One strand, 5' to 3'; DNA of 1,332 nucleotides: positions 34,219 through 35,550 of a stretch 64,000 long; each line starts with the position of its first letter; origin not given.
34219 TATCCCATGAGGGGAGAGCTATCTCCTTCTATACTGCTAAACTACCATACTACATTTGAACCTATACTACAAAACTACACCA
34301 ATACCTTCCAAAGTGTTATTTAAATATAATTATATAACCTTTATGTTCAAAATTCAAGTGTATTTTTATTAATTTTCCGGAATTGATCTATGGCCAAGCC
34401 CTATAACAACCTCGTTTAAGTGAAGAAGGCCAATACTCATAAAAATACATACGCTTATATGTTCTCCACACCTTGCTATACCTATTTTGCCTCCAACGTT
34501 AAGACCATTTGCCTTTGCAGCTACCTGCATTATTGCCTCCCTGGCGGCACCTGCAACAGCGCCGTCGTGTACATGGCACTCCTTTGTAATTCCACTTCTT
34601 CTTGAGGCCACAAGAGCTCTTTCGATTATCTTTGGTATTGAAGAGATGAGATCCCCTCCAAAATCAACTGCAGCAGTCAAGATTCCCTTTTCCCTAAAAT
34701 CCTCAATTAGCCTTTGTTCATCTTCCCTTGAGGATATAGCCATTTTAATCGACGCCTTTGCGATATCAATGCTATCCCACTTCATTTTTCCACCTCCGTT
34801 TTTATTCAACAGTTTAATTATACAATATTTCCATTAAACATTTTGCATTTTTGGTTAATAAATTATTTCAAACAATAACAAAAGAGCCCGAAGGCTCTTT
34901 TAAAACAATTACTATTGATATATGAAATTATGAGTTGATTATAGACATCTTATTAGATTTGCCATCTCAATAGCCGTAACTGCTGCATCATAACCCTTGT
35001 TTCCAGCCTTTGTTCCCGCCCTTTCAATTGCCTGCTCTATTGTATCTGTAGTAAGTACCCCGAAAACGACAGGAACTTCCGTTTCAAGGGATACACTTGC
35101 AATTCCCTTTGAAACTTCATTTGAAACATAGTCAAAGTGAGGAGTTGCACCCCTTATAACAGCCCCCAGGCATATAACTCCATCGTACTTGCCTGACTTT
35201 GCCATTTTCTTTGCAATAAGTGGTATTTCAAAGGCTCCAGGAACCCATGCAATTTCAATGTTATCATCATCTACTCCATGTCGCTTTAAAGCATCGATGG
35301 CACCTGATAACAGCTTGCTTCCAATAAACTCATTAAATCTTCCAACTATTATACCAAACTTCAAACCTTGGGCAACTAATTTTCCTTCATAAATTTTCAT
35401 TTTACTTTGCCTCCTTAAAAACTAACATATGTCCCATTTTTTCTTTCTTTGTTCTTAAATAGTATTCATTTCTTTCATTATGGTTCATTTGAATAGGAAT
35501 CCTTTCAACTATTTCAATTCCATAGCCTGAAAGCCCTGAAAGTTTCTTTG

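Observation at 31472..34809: HutP-like antiterminator with UAG-repeat terminator leader controlling an ABC importer instead of hut genes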

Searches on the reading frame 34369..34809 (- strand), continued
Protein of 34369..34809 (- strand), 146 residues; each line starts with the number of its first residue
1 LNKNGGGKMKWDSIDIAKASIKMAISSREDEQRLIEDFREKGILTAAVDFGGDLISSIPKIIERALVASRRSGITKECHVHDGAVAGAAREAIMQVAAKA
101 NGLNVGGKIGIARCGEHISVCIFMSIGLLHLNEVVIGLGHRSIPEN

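Call 78: search_protein_families(library=pfam, proteins=[L055:710-2191:+, L057:5495-7897:+, L074:5089-6609:+, L066:3820-4644:+, L075:4862-5851:+, L023:6314-8068:+, L033:5838-6776:+, L053:5890-6417:+, L056:5551-6468:+, L070:5505-6056:+], max_evalue=0.00001)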
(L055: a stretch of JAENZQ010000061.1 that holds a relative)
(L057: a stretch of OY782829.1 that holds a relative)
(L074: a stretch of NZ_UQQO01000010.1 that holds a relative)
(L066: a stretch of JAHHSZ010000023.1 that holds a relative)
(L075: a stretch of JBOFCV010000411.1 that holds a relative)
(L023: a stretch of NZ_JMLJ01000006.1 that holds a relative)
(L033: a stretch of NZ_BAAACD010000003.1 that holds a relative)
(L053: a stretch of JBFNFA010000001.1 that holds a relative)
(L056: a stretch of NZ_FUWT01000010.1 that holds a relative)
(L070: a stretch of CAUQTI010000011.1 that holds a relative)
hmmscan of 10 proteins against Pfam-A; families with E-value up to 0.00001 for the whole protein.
L055:710-2191:+ (493 aa): 1 family
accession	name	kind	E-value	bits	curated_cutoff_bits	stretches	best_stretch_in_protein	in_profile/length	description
PF00474.23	SSF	-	4.3e-57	194.3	22.8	1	37-434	1-406/406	Sodium:solute symporter family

L057:5495-7897:+ (800 aa): 3 families
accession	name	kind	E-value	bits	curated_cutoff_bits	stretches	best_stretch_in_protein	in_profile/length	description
PF03772.21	Competence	-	4e-51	174.4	23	1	216-480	1-263/270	Competence protein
PF00753.33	Lactamase_B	-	1.7e-19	71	22.7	1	528-741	2-195/196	Metallo-beta-lactamase superfamily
PF13567.11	DUF4131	-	1.6e-10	41.4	31.6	1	30-173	7-161/165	Domain of unknown function (DUF4131)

L074:5089-6609:+ (506 aa): 1 family
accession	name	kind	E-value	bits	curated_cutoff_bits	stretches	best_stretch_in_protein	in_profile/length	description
PF03553.21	Na_H_antiporter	-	1.2e-14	54.8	23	1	25-215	112-303/303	Na+/H+ antiporter family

L066:3820-4644:+ (274 aa): 3 families
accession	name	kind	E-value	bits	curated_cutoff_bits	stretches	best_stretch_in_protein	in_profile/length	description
PF10609.15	ParA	-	1.8e-87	293.2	27.1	1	30-248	2-219/246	NUBPL iron-transfer P-loop NTPase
PF01656.29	CbiA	-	1.2e-11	45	25.4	1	35-203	2-82/125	CobQ/CobB/MinD/ParA nucleotide binding domain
PF13614.12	AAA_31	-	1.8e-08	35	27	1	32-72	2-42/177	AAA domain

L075:4862-5851:+ (329 aa): 2 families
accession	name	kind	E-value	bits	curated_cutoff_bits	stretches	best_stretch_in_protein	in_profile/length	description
PF00710.25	Asparaginase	-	1e-57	195.2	22.5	1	6-195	1-190/193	Asparaginase, N-terminal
PF17763.6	Asparaginase_C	-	6.6e-36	123.2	34.6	1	211-326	1-114/114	Glutaminase/Asparaginase C-terminal domain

L023:6314-8068:+ (584 aa): 2 families
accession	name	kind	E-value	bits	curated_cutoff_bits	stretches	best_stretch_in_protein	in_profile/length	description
PF03235.19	GmrSD_N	-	3.4e-41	142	33.2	1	13-247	1-197/199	GmrSD restriction endonuclease, N-terminal domain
PF07510.16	GmrSD_C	-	6e-21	75.2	23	1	441-575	7-137/138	GmrSD restriction endonucleases, C-terminal domain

L033:5838-6776:+ (312 aa): 3 families
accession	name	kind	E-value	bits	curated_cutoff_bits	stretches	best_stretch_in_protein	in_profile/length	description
PF00589.27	Phage_integrase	-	2.3e-31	109.3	27.1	1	119-284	3-170/172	Phage integrase family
PF13102.12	Phage_int_SAM_5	-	6.5e-07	30.1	22.3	1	14-104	2-91/98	Phage integrase SAM-like domain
PF13495.12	Phage_int_SAM_4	-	7.2e-06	26.8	27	0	19-91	3-74/85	Phage integrase, N-terminal SAM-like domain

L053:5890-6417:+ (175 aa): 1 family
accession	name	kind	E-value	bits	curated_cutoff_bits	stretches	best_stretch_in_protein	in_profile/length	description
PF12822.12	ECF_trnsprt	-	1.3e-07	32.3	30.7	1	5-170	1-169/169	ECF transporter, substrate-specific component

L056:5551-6468:+ (305 aa): 1 family
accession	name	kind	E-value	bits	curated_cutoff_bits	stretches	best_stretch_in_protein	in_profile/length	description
PF13546.12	DDE_5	-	4.1e-15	56.5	27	1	31-231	11-216/272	DDE superfamily endonuclease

L070:5505-6056:+ (183 aa): 1 family
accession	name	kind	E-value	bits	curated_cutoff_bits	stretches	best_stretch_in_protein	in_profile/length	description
PF01478.23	Peptidase_A24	-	2.2e-12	47.8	26.5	1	9-109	2-103/104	Type IV leader peptidase family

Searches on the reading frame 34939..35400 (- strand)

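Call 4: search_protein_families(library=pfam, proteins=[window:34939-35400:-], max_evalue=0.01)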
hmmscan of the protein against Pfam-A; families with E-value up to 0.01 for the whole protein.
window:34939-35400:- (153 aa): 1 family
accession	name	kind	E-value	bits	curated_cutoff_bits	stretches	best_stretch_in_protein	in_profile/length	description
PF00885.24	DMRL_synthase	-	5.8e-64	214.6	26.7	1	12-150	1-138/139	6,7-dimethyl-8-ribityllumazine synthase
